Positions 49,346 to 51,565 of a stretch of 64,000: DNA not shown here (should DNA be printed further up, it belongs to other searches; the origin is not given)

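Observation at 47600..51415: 1271-aa fusion of a GlgE-like GH13 domain with an amylo-1,6-glucosidase (GDE) domain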

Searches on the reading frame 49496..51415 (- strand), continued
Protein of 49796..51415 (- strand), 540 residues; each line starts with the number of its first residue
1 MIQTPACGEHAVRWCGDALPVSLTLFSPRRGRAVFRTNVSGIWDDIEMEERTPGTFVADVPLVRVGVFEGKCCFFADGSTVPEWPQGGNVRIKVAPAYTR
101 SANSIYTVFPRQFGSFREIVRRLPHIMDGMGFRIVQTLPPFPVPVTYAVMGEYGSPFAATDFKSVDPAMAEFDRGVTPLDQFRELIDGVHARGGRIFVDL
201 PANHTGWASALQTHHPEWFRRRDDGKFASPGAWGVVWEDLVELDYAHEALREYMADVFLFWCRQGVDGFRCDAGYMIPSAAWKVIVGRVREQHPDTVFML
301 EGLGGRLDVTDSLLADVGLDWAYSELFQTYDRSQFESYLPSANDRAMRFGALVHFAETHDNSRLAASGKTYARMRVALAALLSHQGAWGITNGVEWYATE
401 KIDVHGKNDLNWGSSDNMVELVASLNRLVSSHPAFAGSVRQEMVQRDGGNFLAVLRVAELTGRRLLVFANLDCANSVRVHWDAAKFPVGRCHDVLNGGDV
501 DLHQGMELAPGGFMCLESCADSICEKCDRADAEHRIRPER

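Call 41: search_solved_structures(query=window:49796-51415:-, max_evalue=1e-10, show_alignments=3)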
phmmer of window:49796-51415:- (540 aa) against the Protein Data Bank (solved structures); distinct sequences matched with E-value up to 1e-10: 16.
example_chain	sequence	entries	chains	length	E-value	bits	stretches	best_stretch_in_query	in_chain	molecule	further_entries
3dhu_A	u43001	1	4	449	2.4e-29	105.4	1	104-333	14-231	Alpha-amylase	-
4gkl_A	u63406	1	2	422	2.2e-20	75.8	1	116-417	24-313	Alpha-amylase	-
3zss_A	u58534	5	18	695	1.5e-14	56.5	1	113-396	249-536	PUTATIVE GLUCANOHYDROLASE PEP1A | PUTATIVE GLUCANOHYDROLASE PEP1A GLGE ISOFORM 1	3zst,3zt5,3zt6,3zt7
5vsj_A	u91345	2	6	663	1.9e-14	56.2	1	113-396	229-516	Alpha-1,4-glucan:maltose-1-phosphate maltosyltransferase 1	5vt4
4u2y_A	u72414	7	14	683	2e-14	56.1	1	113-396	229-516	Alpha-1,4-glucan:maltose-1-phosphate maltosyltransferase 1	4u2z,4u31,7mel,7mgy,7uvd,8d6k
5cvs_A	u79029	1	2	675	7.7e-14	54.2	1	113-396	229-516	Alpha-1,4-glucan:maltose-1-phosphate maltosyltransferase 1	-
4cn4_A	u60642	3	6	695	8.3e-14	54.1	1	113-396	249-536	ALPHA-1,4-GLUCAN:MALTOSE-1-PHOSPHATE MALTOSYLTRANSFERASE 1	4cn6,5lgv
4cn1_A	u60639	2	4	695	1.9e-13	52.9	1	113-396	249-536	ALPHA-1,4-GLUCAN: MALTOSE-1-PHOSPHATE MALTOSYLTRANSFERASE 1 | Alpha-1,4-glucan:maltose-1-phosphate maltosyltransferase 1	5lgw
1cyg_A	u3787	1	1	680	2.4e-12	49.2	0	239-445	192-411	CYCLODEXTRIN GLUCANOTRANSFERASE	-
3cgt_A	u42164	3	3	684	6.3e-12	47.9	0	179-497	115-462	CYCLODEXTRIN GLYCOSYLTRANSFERASE | PROTEIN (CYCLODEXTRIN-GLYCOSYLTRANSFERASE)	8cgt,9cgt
1cgt_A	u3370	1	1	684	9.6e-12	47.3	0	238-497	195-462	CYCLODEXTRIN GLYCOSYL-TRANSFERASE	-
6cgt_A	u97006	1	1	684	1.1e-11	47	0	238-497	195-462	CYCLODEXTRIN GLYCOSYLTRANSFERASE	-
3bmv_A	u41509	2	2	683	1.5e-11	46.6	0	239-497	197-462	Cyclomaltodextrin glucanotransferase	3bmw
1a47_A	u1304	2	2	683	6.9e-11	44.4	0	239-497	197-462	CYCLODEXTRIN GLYCOSYLTRANSFERASE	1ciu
4cgt_A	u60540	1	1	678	7.2e-11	44.4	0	161-497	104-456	CYCLODEXTRIN GLYCOSYLTRANSFERASE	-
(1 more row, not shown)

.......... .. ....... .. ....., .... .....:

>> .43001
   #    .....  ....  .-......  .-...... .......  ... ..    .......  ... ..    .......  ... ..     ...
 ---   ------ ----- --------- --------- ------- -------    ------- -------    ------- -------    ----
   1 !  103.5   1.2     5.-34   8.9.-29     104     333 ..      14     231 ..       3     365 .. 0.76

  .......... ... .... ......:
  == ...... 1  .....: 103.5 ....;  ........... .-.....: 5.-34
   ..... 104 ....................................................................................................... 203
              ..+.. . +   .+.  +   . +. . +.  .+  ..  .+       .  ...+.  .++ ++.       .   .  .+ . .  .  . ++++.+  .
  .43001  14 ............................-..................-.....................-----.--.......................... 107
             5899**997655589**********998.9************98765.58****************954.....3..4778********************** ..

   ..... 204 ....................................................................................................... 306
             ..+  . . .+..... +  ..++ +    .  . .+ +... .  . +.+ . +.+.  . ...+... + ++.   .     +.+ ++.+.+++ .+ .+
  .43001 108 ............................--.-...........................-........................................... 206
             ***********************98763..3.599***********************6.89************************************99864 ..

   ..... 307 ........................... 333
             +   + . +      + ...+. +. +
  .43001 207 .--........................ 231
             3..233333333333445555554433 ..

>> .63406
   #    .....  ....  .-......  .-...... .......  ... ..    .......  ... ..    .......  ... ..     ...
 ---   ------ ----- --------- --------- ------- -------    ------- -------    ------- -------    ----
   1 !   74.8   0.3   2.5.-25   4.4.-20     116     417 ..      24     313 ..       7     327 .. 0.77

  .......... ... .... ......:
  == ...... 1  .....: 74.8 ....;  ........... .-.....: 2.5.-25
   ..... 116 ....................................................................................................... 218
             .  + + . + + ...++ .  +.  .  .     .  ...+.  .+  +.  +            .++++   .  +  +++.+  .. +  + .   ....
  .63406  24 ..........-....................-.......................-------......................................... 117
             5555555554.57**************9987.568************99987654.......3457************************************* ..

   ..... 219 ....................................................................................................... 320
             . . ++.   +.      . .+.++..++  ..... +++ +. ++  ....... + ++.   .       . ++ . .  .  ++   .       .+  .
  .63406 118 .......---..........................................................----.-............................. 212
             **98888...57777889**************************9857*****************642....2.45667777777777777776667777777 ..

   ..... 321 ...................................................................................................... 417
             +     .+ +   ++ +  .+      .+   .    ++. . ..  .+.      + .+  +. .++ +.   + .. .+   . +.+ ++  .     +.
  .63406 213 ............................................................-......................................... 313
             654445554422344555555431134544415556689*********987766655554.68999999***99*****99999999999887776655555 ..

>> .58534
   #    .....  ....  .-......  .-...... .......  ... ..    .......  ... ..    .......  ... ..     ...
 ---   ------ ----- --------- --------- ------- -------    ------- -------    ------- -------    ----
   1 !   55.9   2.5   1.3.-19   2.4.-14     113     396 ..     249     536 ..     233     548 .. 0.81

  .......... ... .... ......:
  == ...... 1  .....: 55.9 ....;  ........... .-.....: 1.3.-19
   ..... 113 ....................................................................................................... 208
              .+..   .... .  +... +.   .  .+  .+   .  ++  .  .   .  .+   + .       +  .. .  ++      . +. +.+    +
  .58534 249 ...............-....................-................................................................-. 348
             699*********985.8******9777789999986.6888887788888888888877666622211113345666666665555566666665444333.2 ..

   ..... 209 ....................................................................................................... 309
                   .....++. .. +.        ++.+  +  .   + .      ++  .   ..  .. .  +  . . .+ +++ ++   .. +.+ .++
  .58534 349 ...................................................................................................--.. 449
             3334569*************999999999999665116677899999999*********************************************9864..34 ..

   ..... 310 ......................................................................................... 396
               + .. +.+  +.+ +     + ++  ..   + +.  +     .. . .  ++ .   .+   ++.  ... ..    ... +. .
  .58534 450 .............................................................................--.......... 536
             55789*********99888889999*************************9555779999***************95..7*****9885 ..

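Call 47: search_protein_families(library=pfam, proteins=[L074:12658-15219:+, L079:12388-14934:+, L080:12970-15516:+, L062:12637-15324:+, L054:12894-15488:+, L002:13655-16231:+, L008:13170-15899:+, L015:13201-15690:+, L074:5898-7340:-, L067:12225-13811:+], max_evalue=0.00001)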
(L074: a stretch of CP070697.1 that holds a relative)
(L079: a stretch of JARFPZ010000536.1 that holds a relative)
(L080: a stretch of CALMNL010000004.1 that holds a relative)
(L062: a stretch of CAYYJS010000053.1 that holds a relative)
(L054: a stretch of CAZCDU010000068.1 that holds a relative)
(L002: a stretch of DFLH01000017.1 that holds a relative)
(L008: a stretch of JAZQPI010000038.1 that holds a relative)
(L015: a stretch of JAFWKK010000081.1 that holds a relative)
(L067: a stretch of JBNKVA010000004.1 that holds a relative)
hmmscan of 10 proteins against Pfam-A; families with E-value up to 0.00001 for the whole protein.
L074:12658-15219:+ (854 aa): 2 families
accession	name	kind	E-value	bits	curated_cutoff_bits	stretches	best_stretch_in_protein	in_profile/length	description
PF00343.26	Phosphorylase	-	1.3e-31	110.1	27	1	274-625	218-579/713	Carbohydrate phosphorylase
PF11897.13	DUF3417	-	1.1e-30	106.7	25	1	18-125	1-109/109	Protein of unknown function (DUF3417)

L079:12388-14934:+ (849 aa): 2 families
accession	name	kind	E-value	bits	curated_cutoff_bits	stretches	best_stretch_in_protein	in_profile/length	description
PF11897.13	DUF3417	-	2.1e-32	112.3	25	1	13-120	1-109/109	Protein of unknown function (DUF3417)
PF00343.26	Phosphorylase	-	1.5e-28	100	27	1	267-620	216-579/713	Carbohydrate phosphorylase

L080:12970-15516:+ (849 aa): 2 families
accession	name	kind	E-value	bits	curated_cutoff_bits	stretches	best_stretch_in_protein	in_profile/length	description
PF11897.13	DUF3417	-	4.5e-32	111.2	25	1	13-120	1-109/109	Protein of unknown function (DUF3417)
PF00343.26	Phosphorylase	-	9.6e-29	100.6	27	1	270-620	219-579/713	Carbohydrate phosphorylase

L062:12637-15324:+ (896 aa): 2 families
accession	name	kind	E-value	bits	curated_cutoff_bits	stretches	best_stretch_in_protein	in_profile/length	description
PF00343.26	Phosphorylase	-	6.8e-32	111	27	1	406-664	325-579/713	Carbohydrate phosphorylase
PF11897.13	DUF3417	-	7e-28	97.7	25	1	63-164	1-108/109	Protein of unknown function (DUF3417)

L054:12894-15488:+ (865 aa): 2 families
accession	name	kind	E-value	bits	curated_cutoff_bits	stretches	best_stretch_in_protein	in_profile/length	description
PF11897.13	DUF3417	-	2.4e-32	112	25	1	26-127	1-108/109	Protein of unknown function (DUF3417)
PF00343.26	Phosphorylase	-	9.3e-32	110.6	27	1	277-632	218-579/713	Carbohydrate phosphorylase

L002:13655-16231:+ (859 aa): 1 family
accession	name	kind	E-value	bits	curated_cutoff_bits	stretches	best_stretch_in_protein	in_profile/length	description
PF13385.13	Laminin_G_3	-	4.6e-64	215.6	27.6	3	173-318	15-150/151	Concanavalin A-like lectin/glucanases superfamily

L008:13170-15899:+ (910 aa): 3 families
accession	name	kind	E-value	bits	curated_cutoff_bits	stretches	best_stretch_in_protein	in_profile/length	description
PF00591.27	Glycos_transf_3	-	3.5e-33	115.7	27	1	557-782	4-252/253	Glycosyl transferase family, a/b domain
PF02885.22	Glycos_trans_3N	-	2.5e-20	72.4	26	1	487-547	3-63/63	Glycosyl transferase family, helical bundle domain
PF07831.19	PYNP_C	-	5.6e-15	55.2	27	1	821-894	2-74/75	Pyrimidine nucleoside phosphorylase C-terminal domain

L015:13201-15690:+ (830 aa): 12 families
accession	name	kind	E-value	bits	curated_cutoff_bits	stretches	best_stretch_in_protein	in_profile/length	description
PF01266.30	DAO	-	5.7e-86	289.7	27.9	1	18-371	1-353/353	FAD dependent oxidoreductase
PF07992.20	Pyr_redox_2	-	2.6e-39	135.9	26.1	1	507-808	2-284/291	Pyridine nucleotide-disulphide oxidoreductase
PF13738.12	Pyr_redox_3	-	5.2e-19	69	30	1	509-799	1-305/305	Pyridine nucleotide-disulphide oxidoreductase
PF00070.33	Pyr_redox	-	3.3e-17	63.2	22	0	660-733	1-80/82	Pyridine nucleotide-disulphide oxidoreductase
PF13450.12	NAD_binding_8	-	6.6e-14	52.4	21.9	1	510-550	1-40/68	NAD(P)-binding Rossmann-like domain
PF04324.20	Fer2_BFD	-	1e-13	51.8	26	1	417-469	1-48/50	BFD-like [2Fe-2S] binding domain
PF00890.30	FAD_binding_2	-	2.4e-09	37.4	20.4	1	507-543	1-36/414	FAD binding domain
PF03486.20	HI0933_like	-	2.5e-09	37.4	50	0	507-543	2-37/244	HI0933-like protein Rossmann domain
PF05834.18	Lycopene_cycl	-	4.1e-09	36.4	23.4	0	18-52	1-37/380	Lycopene cyclase protein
PF12831.13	FAD_oxidored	-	5.2e-08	33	27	1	507-577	1-70/416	FAD dependent oxidoreductase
PF01946.23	Thi4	-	5.3e-08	32.8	26.2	0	506-543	18-55/235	Thi4 family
PF02254.24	TrkA_N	-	3.5e-06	27.8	23.8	0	20-64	2-46/116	TrkA-N domain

L074:5898-7340:- (481 aa): 2 families
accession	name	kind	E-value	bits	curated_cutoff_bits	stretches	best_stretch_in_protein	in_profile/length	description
PF02457.21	DAC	-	7.3e-38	129.3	27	1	119-236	2-118/119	DisA bacterial checkpoint controller nucleotide-binding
PF07949.17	YbbR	-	1.5e-16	60.9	22.3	1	393-465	2-75/81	YbbR-like protein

L067:12225-13811:+ (529 aa): 5 families
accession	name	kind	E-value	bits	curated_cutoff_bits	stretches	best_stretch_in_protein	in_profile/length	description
PF08323.17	Glyco_transf_5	-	3.4e-30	105.9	22.7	1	26-251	2-228/239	Starch synthase catalytic domain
PF00534.26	Glycos_transf_1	-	2e-08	34.4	26.4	1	318-472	10-157/172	Glycosyl transferases group 1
PF13439.12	Glyco_transf_4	-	2.1e-07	31.5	28.5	1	52-186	2-109/170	Glycosyltransferase Family 4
PF13579.12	Glyco_trans_4_4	-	1.7e-06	28.9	29.7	1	52-189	1-103/158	Glycosyl transferase 4-like domain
PF13692.12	Glyco_trans_1_4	-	2.3e-06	28.4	27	1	324-471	2-140/142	Glycosyl transferases group 1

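Call 48: search_protein_families(library=pfam, proteins=[L061:12305-14122:+, L064:12275-14182:+, L067:13814-15820:+, L021:13027-14934:+, L022:13003-14970:+, L051:12363-14095:+, L050:12324-13637:+, L065:7715-9181:+, L070:12160-13677:+, L048:12621-13919:+], max_evalue=0.00001)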
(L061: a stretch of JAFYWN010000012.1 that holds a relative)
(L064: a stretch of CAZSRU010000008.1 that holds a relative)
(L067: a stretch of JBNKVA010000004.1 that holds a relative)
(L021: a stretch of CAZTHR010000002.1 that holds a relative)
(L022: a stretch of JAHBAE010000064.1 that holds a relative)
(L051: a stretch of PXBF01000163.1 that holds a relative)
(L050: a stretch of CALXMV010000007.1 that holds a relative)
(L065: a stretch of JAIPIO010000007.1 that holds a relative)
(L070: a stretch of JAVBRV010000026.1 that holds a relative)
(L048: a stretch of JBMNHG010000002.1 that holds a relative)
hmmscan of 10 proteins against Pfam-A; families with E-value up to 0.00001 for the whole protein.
L061:12305-14122:+ (606 aa): 8 families
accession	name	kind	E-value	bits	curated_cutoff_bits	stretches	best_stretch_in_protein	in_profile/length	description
PF00005.33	ABC_tran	-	4e-51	173.7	25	2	33-160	1-137/137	ABC transporter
PF16326.10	ABC_tran_CTD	-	4.6e-15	56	32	1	535-598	1-69/69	ABC transporter C-terminal domain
PF13304.12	AAA_21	-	3.5e-13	50.7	27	0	46-69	2-25/304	AAA domain, putative AbiEii toxin, Type IV TA system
PF12848.13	ABC_tran_Xtn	-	3.5e-09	37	25.9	0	199-269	1-73/85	ABC transporter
PF02463.25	SMC_N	-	5.7e-08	32.9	40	0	273-486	88-211/220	RecF/RecN/SMC N terminal domain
PF13401.12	AAA_22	-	5.9e-08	33.5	27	0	327-462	10-109/130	AAA domain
PF13476.12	AAA_23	-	1.1e-07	33.2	27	0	327-351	24-48/201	AAA domain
PF13555.12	AAA_29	-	2.1e-07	31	27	0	39-71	18-50/61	P-loop containing region of AAA domain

L064:12275-14182:+ (636 aa): 1 family
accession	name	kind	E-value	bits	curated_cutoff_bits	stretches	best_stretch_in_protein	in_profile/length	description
PF04055.27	Radical_SAM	-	5.6e-08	33.6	29.5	1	389-538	6-158/166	Radical SAM superfamily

L067:13814-15820:+ (669 aa): 3 families
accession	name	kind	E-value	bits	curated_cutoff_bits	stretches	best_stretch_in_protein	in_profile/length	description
PF02806.24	Alpha-amylase_C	-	2.6e-18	66.6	21.2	1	579-667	6-93/95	Alpha amylase, C-terminal all-beta domain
PF02922.24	CBM_48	-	4.8e-14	52.9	22.4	1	53-131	2-81/83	Carbohydrate-binding module 48 (Isoamylase N-terminal domain)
PF00128.31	Alpha-amylase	-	8.8e-14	52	22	1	200-267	28-94/446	Alpha amylase, catalytic domain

L021:13027-14934:+ (636 aa): 1 family
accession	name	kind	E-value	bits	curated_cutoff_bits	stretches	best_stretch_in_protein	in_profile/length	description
PF05448.18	AXE1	-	2.7e-27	95.8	21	1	324-606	18-295/321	Acetyl xylan esterase (AXE1)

L022:13003-14970:+ (656 aa): 3 families
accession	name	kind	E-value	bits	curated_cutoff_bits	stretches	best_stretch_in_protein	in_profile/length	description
PF10566.15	Glyco_hydro_97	-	6.8e-34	117.9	32.5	1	373-552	74-274/275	Glycoside hydrolase 97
PF14508.12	GH97_N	-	2.2e-30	106.3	25.3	1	28-265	1-229/229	Glycosyl-hydrolase 97 N-terminal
PF14509.12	GH97_C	-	1.1e-22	80.5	25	1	556-650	2-95/97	Glycosyl-hydrolase 97 C-terminal, oligomerisation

L051:12363-14095:+ (577 aa): 2 families
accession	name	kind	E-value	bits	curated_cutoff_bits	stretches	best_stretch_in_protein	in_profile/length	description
PF00999.27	Na_H_Exchanger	-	1.5e-52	179.2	26.2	1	31-392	2-367/375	Sodium/hydrogen exchanger, transmembrane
PF00582.32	Usp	-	1.1e-06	29.7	24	1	417-535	4-132/141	Universal stress protein family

L050:12324-13637:+ (438 aa): 5 families
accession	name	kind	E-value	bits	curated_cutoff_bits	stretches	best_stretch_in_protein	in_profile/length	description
PF01071.24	GARS_A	-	3.4e-75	252.6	27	1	115-307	1-194/194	Phosphoribosylglycinamide synthetase, ATP-grasp (A) domain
PF02844.21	GARS_N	-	3.6e-35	121.1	29.5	1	15-114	1-100/100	Phosphoribosylglycinamide synthetase, N domain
PF02843.22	GARS_C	-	7.6e-33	113.2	34.8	1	342-432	1-92/92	Phosphoribosylglycinamide synthetase, C domain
PF02786.22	CPSase_L_D2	-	4.1e-07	30.2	19.8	1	119-204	4-91/211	Carbamoyl-phosphate synthase L chain, ATP binding domain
PF02222.28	ATP-grasp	-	3.2e-06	27.3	27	1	126-210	5-85/179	ATP-grasp domain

L065:7715-9181:+ (489 aa): 1 family
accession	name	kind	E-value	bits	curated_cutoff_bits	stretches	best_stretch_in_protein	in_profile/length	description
PF13537.11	GATase_7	-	5.1e-07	30.2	25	1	97-216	8-119/123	Glutamine amidotransferase domain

L070:12160-13677:+ (506 aa): 2 families
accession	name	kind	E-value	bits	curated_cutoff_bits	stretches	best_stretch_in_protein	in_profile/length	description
PF07969.17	Amidohydro_3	-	1.4e-16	61.5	29.7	2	46-156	1-111/472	Amidohydrolase family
PF01979.26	Amidohydro_1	-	8.5e-09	35.5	25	0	431-474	276-320/345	Amidohydrolase family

L048:12621-13919:+ (433 aa): 0 families
